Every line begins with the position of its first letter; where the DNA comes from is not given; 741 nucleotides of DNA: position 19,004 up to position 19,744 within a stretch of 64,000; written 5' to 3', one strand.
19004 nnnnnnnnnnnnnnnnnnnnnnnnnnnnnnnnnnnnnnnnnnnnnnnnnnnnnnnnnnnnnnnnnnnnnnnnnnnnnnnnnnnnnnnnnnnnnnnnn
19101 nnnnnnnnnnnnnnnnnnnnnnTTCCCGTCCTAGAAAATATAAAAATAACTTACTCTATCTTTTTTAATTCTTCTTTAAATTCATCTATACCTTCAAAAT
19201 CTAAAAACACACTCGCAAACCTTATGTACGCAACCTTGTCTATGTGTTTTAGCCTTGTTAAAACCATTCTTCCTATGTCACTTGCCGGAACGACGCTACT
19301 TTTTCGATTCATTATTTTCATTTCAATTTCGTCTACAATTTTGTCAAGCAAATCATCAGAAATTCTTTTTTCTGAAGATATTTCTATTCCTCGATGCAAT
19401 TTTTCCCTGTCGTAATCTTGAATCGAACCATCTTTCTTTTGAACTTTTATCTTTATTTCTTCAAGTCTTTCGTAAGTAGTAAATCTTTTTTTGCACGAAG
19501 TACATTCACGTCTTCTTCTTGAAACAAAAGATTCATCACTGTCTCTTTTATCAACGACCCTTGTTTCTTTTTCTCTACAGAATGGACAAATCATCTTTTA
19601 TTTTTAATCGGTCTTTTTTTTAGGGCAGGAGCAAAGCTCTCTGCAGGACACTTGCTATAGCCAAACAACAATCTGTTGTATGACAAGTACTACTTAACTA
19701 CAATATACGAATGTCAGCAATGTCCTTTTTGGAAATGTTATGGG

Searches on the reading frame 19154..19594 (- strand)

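Call 38: search_protein_families(library=pfam, proteins=[window:19154-19594:-], max_evalue=0.001)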
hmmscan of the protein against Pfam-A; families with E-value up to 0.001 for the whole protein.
window:19154-19594:- (147 aa): 2 families
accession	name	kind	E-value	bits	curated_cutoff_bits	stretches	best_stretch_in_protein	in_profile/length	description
PF03477.21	ATP-cone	-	1.2e-16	61.5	25.8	1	49-133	1-85/88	ATP cone domain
PF22811.2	Zn_ribbon_NrdR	-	4.7e-16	58.9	27.2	1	1-42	1-42/42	Transcriptional repressor NrdR-like, N-terminal domain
